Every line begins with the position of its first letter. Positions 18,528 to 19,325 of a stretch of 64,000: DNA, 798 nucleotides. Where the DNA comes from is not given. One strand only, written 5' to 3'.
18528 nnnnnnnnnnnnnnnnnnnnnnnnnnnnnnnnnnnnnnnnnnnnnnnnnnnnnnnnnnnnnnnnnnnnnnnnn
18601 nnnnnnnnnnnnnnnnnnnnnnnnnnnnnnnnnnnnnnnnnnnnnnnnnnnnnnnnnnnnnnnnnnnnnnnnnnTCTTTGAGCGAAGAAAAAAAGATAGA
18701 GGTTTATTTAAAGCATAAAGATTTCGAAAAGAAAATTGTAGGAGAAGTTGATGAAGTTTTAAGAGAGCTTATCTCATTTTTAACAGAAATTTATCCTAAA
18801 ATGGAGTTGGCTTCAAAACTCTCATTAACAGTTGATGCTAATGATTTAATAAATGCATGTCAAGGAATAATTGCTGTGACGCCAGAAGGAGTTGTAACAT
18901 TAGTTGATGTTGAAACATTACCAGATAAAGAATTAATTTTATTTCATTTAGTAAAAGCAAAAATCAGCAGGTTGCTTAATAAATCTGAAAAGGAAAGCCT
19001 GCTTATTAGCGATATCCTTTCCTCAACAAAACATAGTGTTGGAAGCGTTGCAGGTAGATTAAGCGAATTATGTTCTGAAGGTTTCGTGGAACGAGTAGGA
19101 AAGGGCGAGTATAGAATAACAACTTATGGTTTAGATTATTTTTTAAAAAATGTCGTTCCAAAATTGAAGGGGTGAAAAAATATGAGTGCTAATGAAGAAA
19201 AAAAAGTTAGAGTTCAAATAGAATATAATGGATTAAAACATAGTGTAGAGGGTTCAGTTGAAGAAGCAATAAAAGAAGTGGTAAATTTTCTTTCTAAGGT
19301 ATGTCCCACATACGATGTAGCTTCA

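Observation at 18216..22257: Candidate novel system: three tandem wHTH paralogs + NurA-like nuclease + HerA-like HAS-barrel ATPase in a translationally coupled operon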

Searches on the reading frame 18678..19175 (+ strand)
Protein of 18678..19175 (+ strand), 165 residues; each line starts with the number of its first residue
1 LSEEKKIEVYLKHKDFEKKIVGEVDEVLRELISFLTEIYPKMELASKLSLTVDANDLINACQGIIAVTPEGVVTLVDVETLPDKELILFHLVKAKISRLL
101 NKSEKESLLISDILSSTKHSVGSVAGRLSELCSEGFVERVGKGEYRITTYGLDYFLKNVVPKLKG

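Call 3: search_protein_families(library=pfam, proteins=[window:18678-19175:+], max_evalue=1)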
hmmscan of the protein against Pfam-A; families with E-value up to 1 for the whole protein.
window:18678-19175:+ (165 aa): 2 families
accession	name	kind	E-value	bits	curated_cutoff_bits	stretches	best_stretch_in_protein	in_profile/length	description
PF25213.1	HVO_A0261_N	-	0.055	13.8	35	1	109-151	26-67/86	HVO_A0261 N-terminal domain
PF22168.2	DIP2311-like_C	-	0.096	13.4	27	1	105-146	17-56/63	Transcriptional regulator DIP2311-like, C-terminal domain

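Call 4: search_protein_families(library=ncbifam, proteins=[window:18678-19175:+], max_evalue=1)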
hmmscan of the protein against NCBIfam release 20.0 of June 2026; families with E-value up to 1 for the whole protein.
window:18678-19175:+ (165 aa): 1 family
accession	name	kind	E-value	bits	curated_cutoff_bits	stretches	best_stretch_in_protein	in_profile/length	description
NF040939.2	trans_reg_lrs14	equivalog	0.047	13.7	90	1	99-143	27-72/103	Lrs14 family HTH-type transcriptional regulator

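Call 5: search_protein_families(library=padloc, proteins=[window:18678-19175:+], max_evalue=1)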
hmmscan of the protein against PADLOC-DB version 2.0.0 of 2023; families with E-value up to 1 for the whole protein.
window:18678-19175:+ (165 aa): 7 families
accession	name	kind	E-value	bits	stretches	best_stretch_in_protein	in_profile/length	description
PDLC01879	CARF3--CARF_TM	-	0.00027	18.7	1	80-151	153-213/222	-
PDLC02267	AbiEi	-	0.0024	15.4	1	95-150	8-63/252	AbiEi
PDLC02226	AbiEi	-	0.0051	14.7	1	93-146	4-56/202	AbiEi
PDLC04368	PDC-M05A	-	0.0067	14.3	1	87-144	9-66/201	-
PDLC02275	AbiEi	-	0.0093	14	1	119-150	19-50/184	AbiEi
PDLC01852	CARF3--CARF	-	0.011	13.6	1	94-146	143-196/208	-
PDLC02271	AbiEi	-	0.055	10.7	1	93-147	10-63/263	AbiEi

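Call 14: find_homologous_proteins(query=window:18678-19172:+, max_evalue=0.001)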
Query window:18678-19172:+ (165 aa): 412 proteins with E <= 0.001 among 516 candidates; the best 120 are listed.
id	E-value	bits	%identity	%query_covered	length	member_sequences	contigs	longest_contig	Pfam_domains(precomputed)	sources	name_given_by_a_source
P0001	1.2e-90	319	93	100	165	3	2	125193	-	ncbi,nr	ncbi:hypothetical protein KEJ50_00945 [Candidatus Bathyarchaeota archaeon]|nr:hypothetical protein [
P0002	4.3e-90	317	91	99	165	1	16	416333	-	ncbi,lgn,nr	ncbi:MAG: hypothetical protein QXR82_05315 [Candidatus Bathyarchaeia archaeon]|nr:hypothetical prote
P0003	5.1e-85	301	85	100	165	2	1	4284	-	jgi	-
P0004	3.6e-84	298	88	100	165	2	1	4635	-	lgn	-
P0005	6.4e-82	291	79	100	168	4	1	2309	-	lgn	-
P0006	8.8e-58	213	56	99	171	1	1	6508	-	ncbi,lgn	-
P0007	4.1e-57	210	54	99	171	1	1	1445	-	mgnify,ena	mgnify:CR=1 FL=1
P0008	2.1e-56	208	55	99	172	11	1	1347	-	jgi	-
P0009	2.8e-56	208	55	99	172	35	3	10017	-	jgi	-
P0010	4.7e-55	204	53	99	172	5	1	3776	-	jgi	-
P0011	1.8e-54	202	57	99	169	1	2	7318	-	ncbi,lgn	ncbi:MAG: hypothetical protein QW265_04700 [Candidatus Bathyarchaeia archaeon]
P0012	1.3e-53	199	57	99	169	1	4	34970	-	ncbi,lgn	ncbi:MAG: hypothetical protein QW589_08835 [Candidatus Bathyarchaeia archaeon]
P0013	3.1e-53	198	58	96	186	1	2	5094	-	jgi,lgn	-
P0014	3.8e-53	198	57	99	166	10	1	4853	-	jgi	jgi:hypothetical protein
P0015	4.0e-53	198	59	99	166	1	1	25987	-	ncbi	ncbi:MAG: hypothetical protein QXE79_02020 [Candidatus Bathyarchaeia archaeon]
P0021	1.2e-50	190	56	99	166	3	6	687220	-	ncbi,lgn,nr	ncbi:MAG: hypothetical protein QW569_07040 [Candidatus Bathyarchaeia archaeon]|nr:hypothetical prote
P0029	1.4e-49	186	54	97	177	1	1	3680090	-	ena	-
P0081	1.9e-47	179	53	97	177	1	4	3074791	-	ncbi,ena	ncbi:MAG: hypothetical protein ACLP5V_02390 [Candidatus Bathyarchaeia archaeon]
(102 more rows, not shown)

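Call 15: find_encoding_contigs(protein=P0021, flank=8000, max_places=2)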
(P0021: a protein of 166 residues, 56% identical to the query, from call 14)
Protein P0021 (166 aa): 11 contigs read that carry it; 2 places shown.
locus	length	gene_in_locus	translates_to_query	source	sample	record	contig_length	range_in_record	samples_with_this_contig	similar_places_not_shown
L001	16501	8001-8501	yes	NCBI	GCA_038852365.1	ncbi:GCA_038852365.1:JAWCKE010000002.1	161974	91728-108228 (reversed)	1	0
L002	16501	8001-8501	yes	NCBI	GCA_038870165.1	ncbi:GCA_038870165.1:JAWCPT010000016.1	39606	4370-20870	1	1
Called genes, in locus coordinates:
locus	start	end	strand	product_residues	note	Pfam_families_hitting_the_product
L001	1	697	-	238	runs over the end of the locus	PF00596:Aldolase_II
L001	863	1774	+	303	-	PF00676:E1_dh, PF02775:TPP_enzyme_C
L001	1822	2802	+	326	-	PF02779:Transket_pyr, PF02780:Transketolase_C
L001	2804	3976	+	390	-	PF00364:Biotin_lipoyl, PF25997:BSH_YhbJ (weak), PF02817:E3_binding, PF00198:2-oxoacid_dh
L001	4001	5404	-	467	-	PF00890:FAD_binding_2 (weak), PF01134:GIDA (faint), PF03486:HI0933_like (faint), PF07992:Pyr_redox_2, PF12831:FAD_oxidored, PF13738:Pyr_redox_3, PF00070:Pyr_redox, PF02852:Pyr_redox_dim, +1 more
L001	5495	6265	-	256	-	PF21948:LplA-B_cat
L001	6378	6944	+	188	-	PF02441:Flavoprotein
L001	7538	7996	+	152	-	-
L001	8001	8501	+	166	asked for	-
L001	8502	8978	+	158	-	-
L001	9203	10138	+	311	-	-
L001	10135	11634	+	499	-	PF01935:DUF87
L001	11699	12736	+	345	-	PF09721:Exosortase_EpsH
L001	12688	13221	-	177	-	-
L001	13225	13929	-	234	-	-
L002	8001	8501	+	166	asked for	-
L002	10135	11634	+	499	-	PF01935:DUF87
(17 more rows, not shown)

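Call 16: find_encoding_contigs(protein=P0081, flank=8000, max_places=2)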
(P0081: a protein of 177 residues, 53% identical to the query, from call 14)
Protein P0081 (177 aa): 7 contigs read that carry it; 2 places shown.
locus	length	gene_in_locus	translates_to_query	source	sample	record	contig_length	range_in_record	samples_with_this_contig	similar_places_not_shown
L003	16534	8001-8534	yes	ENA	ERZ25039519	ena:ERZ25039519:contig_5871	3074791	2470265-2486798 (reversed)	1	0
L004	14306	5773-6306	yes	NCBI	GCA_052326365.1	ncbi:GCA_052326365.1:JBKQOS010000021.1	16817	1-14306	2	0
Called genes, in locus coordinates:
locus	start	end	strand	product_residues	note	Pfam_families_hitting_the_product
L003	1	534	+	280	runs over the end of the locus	PF02423:OCD_Mu_crystall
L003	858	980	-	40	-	-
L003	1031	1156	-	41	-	-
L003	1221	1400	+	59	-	PF16762:RHH_6 (weak)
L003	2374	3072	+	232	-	-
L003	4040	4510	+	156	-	PF00583:Acetyltransf_1, PF13673:Acetyltransf_10, PF13508:Acetyltransf_7, PF08445:FR47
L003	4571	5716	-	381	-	PF07690:MFS_1, PF12832:MFS_1_like (weak), PF07690:MFS_1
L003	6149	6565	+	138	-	-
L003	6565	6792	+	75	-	-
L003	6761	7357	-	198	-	-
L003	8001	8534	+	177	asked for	-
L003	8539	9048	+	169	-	-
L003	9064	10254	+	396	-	PF09376:NurA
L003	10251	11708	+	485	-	PF01935:DUF87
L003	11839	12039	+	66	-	-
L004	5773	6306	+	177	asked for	-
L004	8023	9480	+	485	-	PF01935:DUF87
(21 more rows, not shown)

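Call 17: find_encoding_contigs(protein=P0029, flank=8000, max_places=2)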
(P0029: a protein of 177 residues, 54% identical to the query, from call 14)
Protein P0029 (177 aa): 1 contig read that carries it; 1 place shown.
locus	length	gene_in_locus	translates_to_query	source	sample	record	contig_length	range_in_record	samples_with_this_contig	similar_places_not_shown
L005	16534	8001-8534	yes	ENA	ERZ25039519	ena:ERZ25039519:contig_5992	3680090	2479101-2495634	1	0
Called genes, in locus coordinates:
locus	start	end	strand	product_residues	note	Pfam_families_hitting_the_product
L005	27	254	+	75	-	-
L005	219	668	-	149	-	-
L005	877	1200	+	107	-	PF01918:Alba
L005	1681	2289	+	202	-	PF01988:VIT1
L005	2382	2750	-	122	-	-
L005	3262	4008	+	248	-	-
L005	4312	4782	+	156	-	PF00583:Acetyltransf_1, PF13673:Acetyltransf_10, PF13508:Acetyltransf_7, PF08445:FR47 (weak)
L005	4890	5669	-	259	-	PF00291:PALP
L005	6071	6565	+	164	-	-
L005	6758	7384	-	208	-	-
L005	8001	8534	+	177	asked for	-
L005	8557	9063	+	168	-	-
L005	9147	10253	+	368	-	PF09376:NurA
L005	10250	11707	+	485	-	PF01935:DUF87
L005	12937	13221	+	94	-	-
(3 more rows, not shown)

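Call 30: predict_structure(alignment_id=A2)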
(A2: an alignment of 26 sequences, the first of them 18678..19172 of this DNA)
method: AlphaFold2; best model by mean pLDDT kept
length: 165 residues; sequences in the alignment: 26
mean_pLDDT: 84.6   pTM: 0.67
mean pLDDT of the five models: 84.6, 81.0, 80.6, 73.2, 70.5
residues with pLDDT >= 90: 73; 70-90: 75; 50-70: 13; < 50: 4
segments of 3 or more residues with pLDDT < 50: 46-48
pLDDT, mean of each block of 10 residues (from residue 1): 72 83 82 75 52 82 87 88 94 92 91 86 90 94 93 93 87
secondary structure, 60 per line:
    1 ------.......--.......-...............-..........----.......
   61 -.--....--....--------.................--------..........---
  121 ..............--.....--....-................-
elements in order: E7-13 E16-22 H24-38 H40-49 H54-60 E65-68 E71-74 H83-99 H110-117 H121-134 E137-141 E144-147 H149-164

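Call 40: search_protein_representatives(alignment_id=A2)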
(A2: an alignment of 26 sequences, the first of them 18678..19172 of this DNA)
Query: 26 sequences, 170 profile positions. Proteins with E-value up to 0.001 (for the whole library): 406; up to 1e-10: 174; up to 1e-30: 33. The best 150 are listed.
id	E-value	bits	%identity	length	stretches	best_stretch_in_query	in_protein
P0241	6.1e-65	234.2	-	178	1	6-167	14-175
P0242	2.1e-51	190.2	-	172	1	2-169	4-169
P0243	1.5e-49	184.2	-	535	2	39-166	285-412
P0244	2.7e-49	183.3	-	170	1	5-165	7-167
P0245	5.7e-49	182.2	-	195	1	5-162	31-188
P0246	7.4e-49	181.9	-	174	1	4-168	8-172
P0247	6.6e-43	162.5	-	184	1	4-166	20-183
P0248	2.8e-41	157.2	-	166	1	1-165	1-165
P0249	4.0e-41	156.7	-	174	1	3-167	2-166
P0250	4.6e-41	156.5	-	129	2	70-166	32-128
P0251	1.0e-40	155.4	-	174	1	5-166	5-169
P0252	5.1e-39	149.9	-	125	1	48-166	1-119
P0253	1.0e-38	148.9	-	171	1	3-167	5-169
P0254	2.3e-38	147.7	-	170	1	1-168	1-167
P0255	9.2e-38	145.8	-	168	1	1-166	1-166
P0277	1.7e-29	118.9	-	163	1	5-161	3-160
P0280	4.2e-29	117.6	-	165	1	3-163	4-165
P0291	4.3e-26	107.8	-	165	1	6-162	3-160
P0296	2.1e-25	105.6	-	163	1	6-158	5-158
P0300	2.3e-24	102.1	-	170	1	6-162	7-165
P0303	1.1e-23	99.9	-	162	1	4-157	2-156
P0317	1.9e-22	95.9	-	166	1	2-161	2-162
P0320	9.1e-22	93.7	-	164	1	1-158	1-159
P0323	2.2e-20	89.2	-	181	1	2-159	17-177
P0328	5.9e-20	87.8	-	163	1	4-133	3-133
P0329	6.3e-20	87.7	-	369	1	6-168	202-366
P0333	1.4e-19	86.6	-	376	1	6-165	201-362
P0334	1.4e-19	86.6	-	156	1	4-154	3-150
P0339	4.6e-19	84.9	-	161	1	5-158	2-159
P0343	1.3e-18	83.4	-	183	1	5-159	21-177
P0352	1.4e-17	80.0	-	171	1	4-158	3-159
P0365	2.3e-15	72.9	-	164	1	8-159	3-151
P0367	2.3e-15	72.8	-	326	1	4-150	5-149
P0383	1.3e-13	67.2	-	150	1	7-163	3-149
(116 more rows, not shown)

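Call 41: list_cluster_members(proteins=[P0243, P0329, P0333, P0367, P0300, P0320, P0339, P0352, P0365, P0383])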
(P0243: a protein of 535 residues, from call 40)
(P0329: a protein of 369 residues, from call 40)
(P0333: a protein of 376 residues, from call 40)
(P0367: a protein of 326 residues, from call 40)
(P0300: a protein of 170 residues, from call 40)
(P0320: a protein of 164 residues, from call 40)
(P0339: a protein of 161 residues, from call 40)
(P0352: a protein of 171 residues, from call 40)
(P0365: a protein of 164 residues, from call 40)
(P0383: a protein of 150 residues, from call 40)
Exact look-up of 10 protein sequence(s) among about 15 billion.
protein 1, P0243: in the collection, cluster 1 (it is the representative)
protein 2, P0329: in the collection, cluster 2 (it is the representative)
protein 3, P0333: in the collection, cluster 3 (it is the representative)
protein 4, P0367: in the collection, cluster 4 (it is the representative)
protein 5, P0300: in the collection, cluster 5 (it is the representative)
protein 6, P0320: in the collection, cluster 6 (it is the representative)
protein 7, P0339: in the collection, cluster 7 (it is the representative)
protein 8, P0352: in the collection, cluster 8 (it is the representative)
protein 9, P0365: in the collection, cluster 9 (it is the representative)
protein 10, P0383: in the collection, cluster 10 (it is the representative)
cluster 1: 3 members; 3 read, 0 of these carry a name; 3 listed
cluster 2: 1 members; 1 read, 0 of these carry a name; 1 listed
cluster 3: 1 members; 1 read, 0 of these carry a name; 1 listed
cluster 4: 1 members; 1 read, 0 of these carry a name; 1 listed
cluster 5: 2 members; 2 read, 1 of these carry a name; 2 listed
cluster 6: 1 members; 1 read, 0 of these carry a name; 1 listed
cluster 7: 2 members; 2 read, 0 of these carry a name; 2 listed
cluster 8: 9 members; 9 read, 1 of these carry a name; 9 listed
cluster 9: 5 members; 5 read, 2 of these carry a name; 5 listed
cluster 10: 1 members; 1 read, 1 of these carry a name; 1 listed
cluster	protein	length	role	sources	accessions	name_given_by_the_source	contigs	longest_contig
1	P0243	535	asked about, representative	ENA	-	-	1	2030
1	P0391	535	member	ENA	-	-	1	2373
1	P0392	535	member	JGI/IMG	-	-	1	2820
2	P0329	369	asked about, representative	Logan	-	-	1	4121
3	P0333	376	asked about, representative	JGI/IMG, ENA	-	-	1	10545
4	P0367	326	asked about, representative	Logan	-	-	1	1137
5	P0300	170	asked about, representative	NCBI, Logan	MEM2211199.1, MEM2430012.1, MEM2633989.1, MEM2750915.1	MAG: winged helix-turn-helix transcriptional regulator [Nitrososphaerales archaeon]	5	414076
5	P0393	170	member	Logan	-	-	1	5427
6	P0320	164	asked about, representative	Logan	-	-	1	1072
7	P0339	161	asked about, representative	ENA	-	-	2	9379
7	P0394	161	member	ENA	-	-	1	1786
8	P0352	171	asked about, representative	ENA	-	-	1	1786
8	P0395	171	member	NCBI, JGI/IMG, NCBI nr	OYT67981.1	MAG: hypothetical protein B6U65_01030 [Candidatus Wolframiiraptor sp. EX4484-121]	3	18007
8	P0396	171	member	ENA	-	-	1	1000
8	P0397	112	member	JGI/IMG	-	-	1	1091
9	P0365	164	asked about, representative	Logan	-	-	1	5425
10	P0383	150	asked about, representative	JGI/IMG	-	hypothetical protein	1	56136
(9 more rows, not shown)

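Call 43: find_encoding_contigs(protein=P0300, flank=8000, max_places=2)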
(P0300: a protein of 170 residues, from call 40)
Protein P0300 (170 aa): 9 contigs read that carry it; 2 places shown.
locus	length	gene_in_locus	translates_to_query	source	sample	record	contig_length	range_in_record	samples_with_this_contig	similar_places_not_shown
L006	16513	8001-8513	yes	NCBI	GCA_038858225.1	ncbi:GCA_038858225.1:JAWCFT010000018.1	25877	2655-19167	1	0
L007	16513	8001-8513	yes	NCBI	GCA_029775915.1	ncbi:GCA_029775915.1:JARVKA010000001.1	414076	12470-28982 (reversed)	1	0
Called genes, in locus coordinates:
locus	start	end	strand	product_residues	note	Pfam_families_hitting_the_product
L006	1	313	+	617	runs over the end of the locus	PF06808:DctM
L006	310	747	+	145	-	-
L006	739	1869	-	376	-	PF00180:Iso_dh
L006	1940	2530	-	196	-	PF02775:TPP_enzyme_C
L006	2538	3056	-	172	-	PF02776:TPP_enzyme_N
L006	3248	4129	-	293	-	-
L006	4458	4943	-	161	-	PF01472:PUA, PF26292:PUA_elF2D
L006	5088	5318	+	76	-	PF01423:LSM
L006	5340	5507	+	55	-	PF01907:Ribosomal_L37e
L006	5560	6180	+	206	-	-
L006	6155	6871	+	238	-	PF06026:Rib_5-P_isom_A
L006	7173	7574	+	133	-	PF05168:HEPN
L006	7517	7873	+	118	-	PF22600:MTPAP-like_central (weak), PF01909:NTP_transf_2, PF18765:Polbeta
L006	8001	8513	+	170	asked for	PF13412:HTH_24 (weak)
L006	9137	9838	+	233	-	PF05116:S6PP (faint), PF08282:Hydrolase_3, PF00702:Hydrolase (weak)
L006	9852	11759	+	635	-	PF03485:Arg_tRNA_synt_N, PF00750:tRNA-synt_1d, PF05746:DALR_1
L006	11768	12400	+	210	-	PF00702:Hydrolase, PF06888:Put_Phosphatase (faint), PF08282:Hydrolase_3 (faint), PF12710:HAD, PF13419:HAD_2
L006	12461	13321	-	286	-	PF00892:EamA, PF03151:TPT (weak), PF00892:EamA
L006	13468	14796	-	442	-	PF06808:DctM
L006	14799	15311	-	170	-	PF04290:DctQ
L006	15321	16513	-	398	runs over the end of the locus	-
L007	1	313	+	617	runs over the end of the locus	PF06808:DctM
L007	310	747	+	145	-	-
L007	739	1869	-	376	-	PF00180:Iso_dh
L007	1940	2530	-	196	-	PF02775:TPP_enzyme_C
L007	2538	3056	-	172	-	PF02776:TPP_enzyme_N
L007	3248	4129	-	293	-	-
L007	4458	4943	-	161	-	PF01472:PUA, PF26292:PUA_elF2D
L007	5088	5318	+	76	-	PF01423:LSM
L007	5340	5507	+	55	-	PF01907:Ribosomal_L37e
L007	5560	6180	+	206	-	-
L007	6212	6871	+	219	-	PF06026:Rib_5-P_isom_A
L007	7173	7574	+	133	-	PF05168:HEPN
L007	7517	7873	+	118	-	PF22600:MTPAP-like_central (weak), PF01909:NTP_transf_2, PF18765:Polbeta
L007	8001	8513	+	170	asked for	PF13412:HTH_24 (weak)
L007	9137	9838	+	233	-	PF05116:S6PP (faint), PF08282:Hydrolase_3, PF00702:Hydrolase (weak)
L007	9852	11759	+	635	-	PF03485:Arg_tRNA_synt_N, PF00750:tRNA-synt_1d, PF05746:DALR_1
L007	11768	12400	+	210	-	PF00702:Hydrolase, PF06888:Put_Phosphatase (faint), PF08282:Hydrolase_3 (faint), PF12710:HAD, PF13419:HAD_2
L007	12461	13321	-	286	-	PF00892:EamA, PF03151:TPT (weak), PF00892:EamA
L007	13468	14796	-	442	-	PF06808:DctM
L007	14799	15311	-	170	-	PF04290:DctQ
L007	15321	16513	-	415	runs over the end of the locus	-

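Call 44: find_encoding_contigs(protein=P0395, flank=8000, max_places=2)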
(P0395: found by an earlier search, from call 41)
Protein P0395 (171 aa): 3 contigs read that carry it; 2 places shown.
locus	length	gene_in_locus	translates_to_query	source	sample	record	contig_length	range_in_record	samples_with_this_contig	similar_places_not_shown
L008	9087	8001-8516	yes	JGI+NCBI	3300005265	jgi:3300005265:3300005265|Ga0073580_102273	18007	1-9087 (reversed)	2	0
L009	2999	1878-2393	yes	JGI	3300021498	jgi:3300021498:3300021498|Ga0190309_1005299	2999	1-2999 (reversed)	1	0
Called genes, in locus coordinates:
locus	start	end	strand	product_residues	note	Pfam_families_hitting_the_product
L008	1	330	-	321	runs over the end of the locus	-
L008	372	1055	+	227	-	PF13489:Methyltransf_23, PF03602:Cons_hypoth95 (weak), PF05175:MTS, PF06325:PrmA, PF13847:Methyltransf_31, PF08241:Methyltransf_11, PF08242:Methyltransf_12 (weak), PF13649:Methyltransf_25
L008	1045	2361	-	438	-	PF00155:Aminotran_1_2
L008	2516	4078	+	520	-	PF07881:Fucose_iso_N1, PF02952:Fucose_iso_C (weak)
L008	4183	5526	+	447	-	PF18195:GatD_N, PF00710:Asparaginase, PF17763:Asparaginase_C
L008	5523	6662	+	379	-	PF02934:GatB_N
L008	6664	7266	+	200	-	PF02637:GatB_Yqey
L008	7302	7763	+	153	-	-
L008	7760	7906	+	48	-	-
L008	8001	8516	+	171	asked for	-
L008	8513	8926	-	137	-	-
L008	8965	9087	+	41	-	?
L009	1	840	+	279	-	?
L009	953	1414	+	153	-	-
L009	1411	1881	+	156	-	-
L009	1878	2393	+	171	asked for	-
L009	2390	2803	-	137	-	-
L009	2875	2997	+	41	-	?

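Call 46: find_related_loci(query=A2, collection=genome_contigs, flank=7000)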
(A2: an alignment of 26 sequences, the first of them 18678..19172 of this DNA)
Query A2 (165 aa) in genome_contigs; peptide patterns used: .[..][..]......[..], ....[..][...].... (x = any residue, [..] = any of these).
106 stretches matched a pattern; 85 encode a relative of the query (tblastn E <= 1e-3); the best 80 are kept; 80 distinct loci.
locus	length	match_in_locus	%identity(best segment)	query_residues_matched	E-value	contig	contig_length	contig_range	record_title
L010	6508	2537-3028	55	1-164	5e-65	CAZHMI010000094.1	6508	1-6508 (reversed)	MAG TPA_asm: uncultured Candidatus Bathyarchaeia archaeon isolate binchicken_co274_450 genome assembly, contig: NODE_279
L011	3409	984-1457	58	7-164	3e-61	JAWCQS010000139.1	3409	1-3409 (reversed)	MAG: Candidatus Bathyarchaeia archaeon isolate JZ-2_201907_bins_171 JZ-2_201907_bins_171_scaffold_139, whole genome shot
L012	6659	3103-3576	57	7-164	5e-60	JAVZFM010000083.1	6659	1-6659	MAG: Candidatus Bathyarchaeia archaeon isolate DRTY-6_201803_bins_58 DRTY-6_201803_bins_58_scaffold_83, whole genome sho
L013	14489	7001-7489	59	1-164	2e-59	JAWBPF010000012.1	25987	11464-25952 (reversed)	MAG: Candidatus Bathyarchaeia archaeon isolate HHBFW-2_201803_bins_83 HHBFW-2_201803_bins_83_scaffold_12, whole genome s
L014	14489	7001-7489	53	1-163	5e-57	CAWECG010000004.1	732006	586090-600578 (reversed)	MAG: Candidatus Bathyarchaeota archaeon isolate MFD03726.bin.1.224 genome assembly, contig: contig_35660, whole genome s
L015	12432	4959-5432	52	7-164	5e-57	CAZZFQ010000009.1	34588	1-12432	MAG TPA_asm: uncultured Candidatus Bathyarchaeia archaeon isolate binchicken_co10_187 genome assembly, contig: NODE_403_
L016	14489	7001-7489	55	2-164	2e-56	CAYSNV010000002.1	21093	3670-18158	MAG TPA_asm: uncultured Candidatus Bathyarchaeia archaeon isolate SRP098346_co1_332 genome assembly, contig: NODE_2339_l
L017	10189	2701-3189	53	1-163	2e-56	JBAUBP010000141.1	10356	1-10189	MAG: Candidatus Bathyarchaeia archaeon isolate MFD12973_ilm_asm_bin19 k127_357998, whole genome shotgun sequence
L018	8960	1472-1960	52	1-163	7e-56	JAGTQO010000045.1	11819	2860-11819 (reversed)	MAG: Candidatus Bathyarchaeota archaeon isolate QZM_A2_bin_35 QZM_A2_bin_35_scaffold_3153_curated, whole genome shotgun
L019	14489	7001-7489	53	1-163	5e-56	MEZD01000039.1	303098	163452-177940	MAG: Candidatus Bathyarchaeota archaeon RBG_13_38_9 RBG_13_scaffold_63, whole genome shotgun sequence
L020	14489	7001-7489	53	1-163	2e-55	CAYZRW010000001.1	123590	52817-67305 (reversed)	MAG TPA_asm: uncultured Candidatus Bathyarchaeia archaeon isolate SRP098346_co1_347 genome assembly, contig: NODE_14_len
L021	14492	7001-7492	48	1-164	2e-55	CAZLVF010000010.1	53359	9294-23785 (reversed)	MAG TPA_asm: uncultured Candidatus Bathyarchaeia archaeon isolate SRP231805_co2_291 genome assembly, contig: NODE_165_le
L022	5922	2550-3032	53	5-165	5e-55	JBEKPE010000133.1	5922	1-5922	MAG: Candidatus Bathyarchaeia archaeon isolate SPRUCE 457 SPRUCE_457_133, whole genome shotgun sequence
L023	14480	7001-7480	53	5-164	9e-55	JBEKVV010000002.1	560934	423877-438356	MAG: Candidatus Bathyarchaeia archaeon isolate SPRUCE 612 SPRUCE_612_2, whole genome shotgun sequence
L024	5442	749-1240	50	1-164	2e-54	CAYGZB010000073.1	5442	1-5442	MAG TPA_asm: uncultured Candidatus Bathyarchaeia archaeon isolate ERP119294_co1_468 genome assembly, contig: NODE_23687_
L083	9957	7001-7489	41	3-164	1e-37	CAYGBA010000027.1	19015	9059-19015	MAG TPA_asm: uncultured Candidatus Bathyarchaeia archaeon isolate ERP108616_co2_86 genome assembly, contig: NODE_4375_le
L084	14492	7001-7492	40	3-165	6e-36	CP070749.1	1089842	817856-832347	MAG: Candidatus Bathyarchaeota archaeon isolate bin345 chromosome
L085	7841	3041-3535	38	2-165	5e-35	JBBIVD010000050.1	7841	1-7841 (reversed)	MAG: Candidatus Bathyarchaeota archaeon isolate PLS170224_bin_69 NODE_2440_length_7841_cov_3.954791, whole genome shotgu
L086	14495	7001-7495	38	2-165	4e-33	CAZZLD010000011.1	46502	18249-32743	MAG TPA_asm: uncultured Candidatus Bathyarchaeia archaeon isolate SRP323688_co1_137 genome assembly, contig: NODE_1459_l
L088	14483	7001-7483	39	6-165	7e-32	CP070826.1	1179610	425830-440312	MAG: Candidatus Bathyarchaeota archaeon isolate bin1106 chromosome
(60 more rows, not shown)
